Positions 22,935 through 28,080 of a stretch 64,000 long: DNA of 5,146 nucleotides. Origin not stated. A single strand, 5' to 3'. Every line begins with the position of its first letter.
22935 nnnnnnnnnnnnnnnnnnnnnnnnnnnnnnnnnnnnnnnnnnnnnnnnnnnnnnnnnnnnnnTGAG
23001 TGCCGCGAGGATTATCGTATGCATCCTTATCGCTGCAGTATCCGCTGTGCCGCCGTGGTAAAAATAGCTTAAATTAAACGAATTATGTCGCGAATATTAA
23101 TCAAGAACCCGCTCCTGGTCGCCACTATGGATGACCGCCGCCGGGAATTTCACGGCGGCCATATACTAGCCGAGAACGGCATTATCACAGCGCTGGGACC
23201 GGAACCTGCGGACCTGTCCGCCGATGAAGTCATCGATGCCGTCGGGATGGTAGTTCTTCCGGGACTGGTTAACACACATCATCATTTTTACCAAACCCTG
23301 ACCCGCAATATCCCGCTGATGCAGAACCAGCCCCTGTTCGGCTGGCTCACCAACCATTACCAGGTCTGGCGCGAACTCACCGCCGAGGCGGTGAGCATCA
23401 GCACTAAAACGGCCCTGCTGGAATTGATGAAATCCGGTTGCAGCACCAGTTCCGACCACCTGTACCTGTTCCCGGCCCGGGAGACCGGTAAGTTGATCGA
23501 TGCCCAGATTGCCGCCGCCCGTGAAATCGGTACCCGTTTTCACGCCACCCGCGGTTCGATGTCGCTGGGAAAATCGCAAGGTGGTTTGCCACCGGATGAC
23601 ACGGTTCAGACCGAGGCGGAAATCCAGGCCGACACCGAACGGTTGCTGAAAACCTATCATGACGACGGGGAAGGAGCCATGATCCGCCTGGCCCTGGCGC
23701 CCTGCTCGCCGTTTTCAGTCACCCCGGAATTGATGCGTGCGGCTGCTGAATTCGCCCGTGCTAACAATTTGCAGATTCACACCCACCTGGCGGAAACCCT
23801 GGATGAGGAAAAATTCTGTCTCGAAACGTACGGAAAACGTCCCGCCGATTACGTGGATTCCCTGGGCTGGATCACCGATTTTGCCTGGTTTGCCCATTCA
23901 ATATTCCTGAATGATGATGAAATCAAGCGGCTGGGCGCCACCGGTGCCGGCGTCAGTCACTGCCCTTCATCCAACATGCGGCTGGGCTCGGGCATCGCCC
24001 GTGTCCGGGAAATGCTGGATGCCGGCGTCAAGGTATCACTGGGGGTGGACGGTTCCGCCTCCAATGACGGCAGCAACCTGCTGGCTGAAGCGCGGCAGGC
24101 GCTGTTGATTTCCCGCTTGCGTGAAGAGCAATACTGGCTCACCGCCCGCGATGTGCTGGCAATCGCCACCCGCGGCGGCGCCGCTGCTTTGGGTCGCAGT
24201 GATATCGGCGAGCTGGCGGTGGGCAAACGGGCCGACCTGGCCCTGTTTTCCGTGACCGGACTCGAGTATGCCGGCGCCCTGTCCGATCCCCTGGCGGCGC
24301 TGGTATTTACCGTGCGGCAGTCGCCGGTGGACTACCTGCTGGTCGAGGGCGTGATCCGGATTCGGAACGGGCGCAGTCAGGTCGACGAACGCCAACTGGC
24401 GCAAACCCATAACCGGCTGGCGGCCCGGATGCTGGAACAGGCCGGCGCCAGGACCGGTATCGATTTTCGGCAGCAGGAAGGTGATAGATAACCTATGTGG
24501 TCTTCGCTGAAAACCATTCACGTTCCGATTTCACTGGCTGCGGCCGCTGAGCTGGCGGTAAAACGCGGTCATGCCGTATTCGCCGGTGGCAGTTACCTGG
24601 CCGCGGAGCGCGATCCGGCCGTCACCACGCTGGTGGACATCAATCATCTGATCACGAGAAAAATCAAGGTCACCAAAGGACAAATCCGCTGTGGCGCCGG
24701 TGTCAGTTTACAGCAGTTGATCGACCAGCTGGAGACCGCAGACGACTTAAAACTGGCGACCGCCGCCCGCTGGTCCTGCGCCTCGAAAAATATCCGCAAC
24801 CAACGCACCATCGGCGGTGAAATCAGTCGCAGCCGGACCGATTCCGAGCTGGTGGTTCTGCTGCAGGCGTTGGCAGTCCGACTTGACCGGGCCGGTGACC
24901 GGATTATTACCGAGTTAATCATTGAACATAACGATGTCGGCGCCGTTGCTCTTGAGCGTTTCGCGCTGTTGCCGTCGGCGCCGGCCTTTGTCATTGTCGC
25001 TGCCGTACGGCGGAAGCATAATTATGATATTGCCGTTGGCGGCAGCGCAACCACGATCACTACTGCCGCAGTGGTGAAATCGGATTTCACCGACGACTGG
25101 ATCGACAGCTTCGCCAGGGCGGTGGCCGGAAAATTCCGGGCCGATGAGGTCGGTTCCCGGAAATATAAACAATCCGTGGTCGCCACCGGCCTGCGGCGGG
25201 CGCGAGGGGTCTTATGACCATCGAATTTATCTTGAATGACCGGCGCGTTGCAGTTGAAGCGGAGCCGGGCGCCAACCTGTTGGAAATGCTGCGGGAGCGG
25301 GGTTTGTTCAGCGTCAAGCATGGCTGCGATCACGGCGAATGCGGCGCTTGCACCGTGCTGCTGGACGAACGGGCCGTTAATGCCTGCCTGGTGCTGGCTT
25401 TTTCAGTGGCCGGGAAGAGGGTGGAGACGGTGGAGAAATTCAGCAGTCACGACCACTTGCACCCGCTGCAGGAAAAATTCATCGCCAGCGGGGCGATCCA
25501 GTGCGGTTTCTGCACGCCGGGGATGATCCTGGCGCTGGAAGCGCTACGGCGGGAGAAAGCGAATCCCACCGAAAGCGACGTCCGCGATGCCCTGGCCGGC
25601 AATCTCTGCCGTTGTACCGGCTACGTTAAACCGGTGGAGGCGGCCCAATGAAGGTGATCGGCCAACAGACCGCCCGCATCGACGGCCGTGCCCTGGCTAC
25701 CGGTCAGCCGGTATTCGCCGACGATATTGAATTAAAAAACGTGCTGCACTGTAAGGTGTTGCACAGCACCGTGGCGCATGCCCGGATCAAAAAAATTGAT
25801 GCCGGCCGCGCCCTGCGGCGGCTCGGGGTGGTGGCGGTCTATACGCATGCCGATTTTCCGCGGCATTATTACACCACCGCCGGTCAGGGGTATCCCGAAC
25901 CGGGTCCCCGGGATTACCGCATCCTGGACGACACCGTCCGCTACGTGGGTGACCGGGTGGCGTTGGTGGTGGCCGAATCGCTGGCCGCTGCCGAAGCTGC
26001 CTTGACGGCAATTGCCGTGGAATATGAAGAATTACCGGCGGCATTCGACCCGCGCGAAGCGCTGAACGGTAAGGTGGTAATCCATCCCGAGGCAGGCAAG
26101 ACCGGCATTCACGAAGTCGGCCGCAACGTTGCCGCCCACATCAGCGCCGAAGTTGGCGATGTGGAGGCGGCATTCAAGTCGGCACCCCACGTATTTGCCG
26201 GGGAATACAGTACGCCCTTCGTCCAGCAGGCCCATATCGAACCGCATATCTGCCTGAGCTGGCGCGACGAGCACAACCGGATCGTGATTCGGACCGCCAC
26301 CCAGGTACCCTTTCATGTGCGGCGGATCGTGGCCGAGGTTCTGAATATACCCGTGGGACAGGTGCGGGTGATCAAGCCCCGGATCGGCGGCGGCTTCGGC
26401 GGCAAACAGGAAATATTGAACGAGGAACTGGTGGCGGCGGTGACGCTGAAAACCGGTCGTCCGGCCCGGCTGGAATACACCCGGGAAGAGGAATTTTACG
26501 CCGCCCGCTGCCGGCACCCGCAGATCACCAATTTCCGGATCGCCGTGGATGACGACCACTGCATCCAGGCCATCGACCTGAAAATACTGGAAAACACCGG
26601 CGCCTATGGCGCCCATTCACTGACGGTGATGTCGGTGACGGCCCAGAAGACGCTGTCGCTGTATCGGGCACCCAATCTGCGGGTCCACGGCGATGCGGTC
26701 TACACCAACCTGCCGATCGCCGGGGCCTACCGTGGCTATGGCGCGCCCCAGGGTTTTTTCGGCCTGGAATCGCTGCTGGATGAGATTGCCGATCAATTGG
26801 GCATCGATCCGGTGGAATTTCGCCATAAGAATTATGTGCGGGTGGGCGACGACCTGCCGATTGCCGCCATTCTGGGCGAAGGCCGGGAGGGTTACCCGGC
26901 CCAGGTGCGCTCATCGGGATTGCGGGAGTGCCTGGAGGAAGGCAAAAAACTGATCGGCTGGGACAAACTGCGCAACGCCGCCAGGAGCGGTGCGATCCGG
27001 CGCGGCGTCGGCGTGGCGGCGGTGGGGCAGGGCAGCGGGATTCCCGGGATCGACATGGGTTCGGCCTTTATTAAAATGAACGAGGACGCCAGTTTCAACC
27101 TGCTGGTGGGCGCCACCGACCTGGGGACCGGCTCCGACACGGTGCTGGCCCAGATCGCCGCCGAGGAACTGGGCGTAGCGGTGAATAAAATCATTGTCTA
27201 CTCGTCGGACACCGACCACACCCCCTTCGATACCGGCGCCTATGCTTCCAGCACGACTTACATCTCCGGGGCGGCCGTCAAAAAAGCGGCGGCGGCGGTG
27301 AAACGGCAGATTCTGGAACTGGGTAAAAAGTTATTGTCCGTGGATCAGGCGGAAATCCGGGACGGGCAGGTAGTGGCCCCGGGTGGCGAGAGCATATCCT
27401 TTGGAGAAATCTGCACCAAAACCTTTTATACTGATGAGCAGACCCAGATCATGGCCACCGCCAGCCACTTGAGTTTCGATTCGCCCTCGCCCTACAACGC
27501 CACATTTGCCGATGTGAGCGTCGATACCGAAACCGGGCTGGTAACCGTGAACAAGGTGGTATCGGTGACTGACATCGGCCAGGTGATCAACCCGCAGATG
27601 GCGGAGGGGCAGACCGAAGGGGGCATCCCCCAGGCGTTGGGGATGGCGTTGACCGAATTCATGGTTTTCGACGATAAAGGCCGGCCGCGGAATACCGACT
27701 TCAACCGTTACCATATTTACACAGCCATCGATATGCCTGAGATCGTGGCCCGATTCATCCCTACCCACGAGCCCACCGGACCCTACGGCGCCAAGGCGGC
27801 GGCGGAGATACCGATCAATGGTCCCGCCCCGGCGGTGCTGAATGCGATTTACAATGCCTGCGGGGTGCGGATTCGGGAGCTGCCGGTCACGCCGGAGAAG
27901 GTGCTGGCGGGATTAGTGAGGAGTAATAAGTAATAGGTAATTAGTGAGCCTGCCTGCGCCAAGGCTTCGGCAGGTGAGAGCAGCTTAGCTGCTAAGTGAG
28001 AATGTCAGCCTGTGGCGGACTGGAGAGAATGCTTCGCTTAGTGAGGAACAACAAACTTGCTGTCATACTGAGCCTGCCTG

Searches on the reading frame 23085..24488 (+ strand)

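Call 108: search_protein_families(library=pfam, proteins=[window:23085-24488:+], max_evalue=0.00001)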
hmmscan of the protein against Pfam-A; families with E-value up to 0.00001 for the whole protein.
window:23085-24488:+ (468 aa): 2 families
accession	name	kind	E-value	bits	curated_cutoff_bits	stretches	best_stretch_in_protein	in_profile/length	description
PF01979.26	Amidohydro_1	-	6.3e-59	200.4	25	1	56-424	1-344/345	Amidohydrolase family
PF07969.17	Amidohydro_3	-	5.3e-20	72.8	29.7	1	217-422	264-468/472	Amidohydrolase family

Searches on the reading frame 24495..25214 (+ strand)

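Call 108: search_protein_families(library=pfam, proteins=[window:24495-25214:+], max_evalue=0.00001)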
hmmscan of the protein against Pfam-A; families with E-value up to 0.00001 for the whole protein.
window:24495-25214:+ (240 aa): 1 family
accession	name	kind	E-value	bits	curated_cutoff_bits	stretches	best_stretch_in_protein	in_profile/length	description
PF00941.27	FAD_binding_5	-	2.8e-14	53.7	27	1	8-130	5-131/170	FAD binding domain in molybdopterin dehydrogenase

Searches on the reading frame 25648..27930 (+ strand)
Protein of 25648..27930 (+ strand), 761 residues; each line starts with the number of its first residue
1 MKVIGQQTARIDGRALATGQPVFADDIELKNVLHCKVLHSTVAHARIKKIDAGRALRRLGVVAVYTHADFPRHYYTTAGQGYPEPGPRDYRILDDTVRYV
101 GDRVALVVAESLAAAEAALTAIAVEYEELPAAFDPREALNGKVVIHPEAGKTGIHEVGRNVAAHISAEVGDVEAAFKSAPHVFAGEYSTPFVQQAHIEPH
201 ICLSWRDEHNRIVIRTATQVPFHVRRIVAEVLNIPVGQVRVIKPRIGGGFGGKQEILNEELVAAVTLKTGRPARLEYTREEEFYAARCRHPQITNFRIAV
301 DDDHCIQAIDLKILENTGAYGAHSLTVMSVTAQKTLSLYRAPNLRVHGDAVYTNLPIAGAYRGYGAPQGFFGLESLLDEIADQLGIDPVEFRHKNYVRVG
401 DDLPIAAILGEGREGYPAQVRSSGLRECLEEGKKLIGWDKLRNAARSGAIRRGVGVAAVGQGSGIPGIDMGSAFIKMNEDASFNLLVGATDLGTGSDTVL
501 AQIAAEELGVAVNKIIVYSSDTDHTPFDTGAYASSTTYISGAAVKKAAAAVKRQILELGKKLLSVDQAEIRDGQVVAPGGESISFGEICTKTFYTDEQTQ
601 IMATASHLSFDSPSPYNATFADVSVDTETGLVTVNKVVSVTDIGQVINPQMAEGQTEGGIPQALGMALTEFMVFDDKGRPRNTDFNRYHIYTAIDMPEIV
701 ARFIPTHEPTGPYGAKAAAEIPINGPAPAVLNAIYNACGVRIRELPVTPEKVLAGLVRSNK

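Call 48: find_related_loci(query=window:25648-27930:+, collection=genome_contigs, flank=6000)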
Query window:25648-27930:+ (761 aa) in genome_contigs; peptide patterns used: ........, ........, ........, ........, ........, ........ (x = any residue, [..] = any of these).
106 stretches matched a pattern; 70 encode a relative of the query (tblastn E <= 1e-3); 69 distinct loci.
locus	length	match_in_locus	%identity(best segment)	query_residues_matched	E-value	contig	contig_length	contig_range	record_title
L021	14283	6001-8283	83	1-761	0e+0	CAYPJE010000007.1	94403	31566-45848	MAG TPA_asm: uncultured bacterium isolate SRP167671_co2_198 genome assembly, contig: NODE_252_length_94403_cov_9.970810,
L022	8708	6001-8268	79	1-756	0e+0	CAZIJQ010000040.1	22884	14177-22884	MAG TPA_asm: uncultured bacterium isolate SRP200020_co6_38 genome assembly, contig: NODE_1375_length_22884_cov_38.506067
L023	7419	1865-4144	72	1-760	0e+0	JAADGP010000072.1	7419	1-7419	MAG: FCB group bacterium isolate M_MetaBat.123 contig-127_20587, whole genome shotgun sequence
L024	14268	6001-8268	72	1-756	0e+0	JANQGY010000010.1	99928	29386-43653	MAG: bacterium isolate PL23b_bin.70 k99_2794182, whole genome shotgun sequence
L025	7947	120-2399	72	1-760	0e+0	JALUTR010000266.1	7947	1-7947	MAG: Candidatus Neomarinimicrobiota bacterium isolate 128-326_maxbin2_scaf2bin.003 128-326_scaffold_4916_c1, whole genom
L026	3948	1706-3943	71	1-746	0e+0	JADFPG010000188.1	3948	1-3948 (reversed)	MAG: Candidatus Neomarinimicrobiota bacterium isolate B71T3L11 B71T3L11_NODE37360, whole genome shotgun sequence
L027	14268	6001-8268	69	1-756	0e+0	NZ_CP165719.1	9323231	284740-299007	Candidatus Uabimicrobium sp. HlEnr_7 chromosome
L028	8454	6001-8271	70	1-757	0e+0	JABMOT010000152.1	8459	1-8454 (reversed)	MAG: Candidatus Neomarinimicrobiota bacterium isolate bin.509 k141_3286607, whole genome shotgun sequence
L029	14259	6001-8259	69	1-753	0e+0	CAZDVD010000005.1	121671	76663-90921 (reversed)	MAG TPA_asm: uncultured Lentisphaeria bacterium isolate SRP191223_co1_112 genome assembly, contig: NODE_42_length_121671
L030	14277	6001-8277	69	1-759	0e+0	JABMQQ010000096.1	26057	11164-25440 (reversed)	MAG: Candidatus Neomarinimicrobiota bacterium isolate bin.62 k141_2846262, whole genome shotgun sequence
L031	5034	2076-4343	69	1-756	0e+0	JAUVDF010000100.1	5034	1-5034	MAG: Candidatus Neomarinimicrobiota bacterium isolate CSMAG_290 CSMAG_290_k141_2917824_length_5034_cov_11.6047, whole ge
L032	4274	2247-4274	78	1-676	0e+0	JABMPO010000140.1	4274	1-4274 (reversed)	MAG: Candidatus Neomarinimicrobiota bacterium isolate bin.522 k141_1528891, whole genome shotgun sequence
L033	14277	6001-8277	69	1-759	0e+0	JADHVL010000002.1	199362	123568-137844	MAG: Candidatus Neomarinimicrobiota bacterium isolate BS150m-G71 BS307-150m-sub-C3, whole genome shotgun sequence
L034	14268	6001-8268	70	1-756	0e+0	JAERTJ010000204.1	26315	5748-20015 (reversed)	MAG: Candidatus Neomarinimicrobiota bacterium isolate BH29 c_000000009705, whole genome shotgun sequence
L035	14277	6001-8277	69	1-759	0e+0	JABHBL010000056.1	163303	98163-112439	MAG: Candidatus Neomarinimicrobiota bacterium isolate SI036_bin79 k141_628678, whole genome shotgun sequence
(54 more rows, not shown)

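Call 108: search_protein_families(library=pfam, proteins=[window:25648-27930:+], max_evalue=0.00001)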
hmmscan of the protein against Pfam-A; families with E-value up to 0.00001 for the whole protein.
window:25648-27930:+ (761 aa): 3 families
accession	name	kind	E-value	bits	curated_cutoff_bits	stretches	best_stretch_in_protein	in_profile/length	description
PF02738.23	MoCoBD_1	-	3.3e-81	272.4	27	1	155-396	2-244/244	Molybdopterin cofactor-binding domain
PF20256.3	MoCoBD_2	-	1.7e-70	238.2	27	1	432-697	2-283/283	Molybdopterin cofactor-binding domain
PF01315.27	Ald_Xan_dh_C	-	3.4e-26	92.2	31.3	1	18-130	1-110/110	Aldehyde oxidase and xanthine dehydrogenase, a/b hammerhead domain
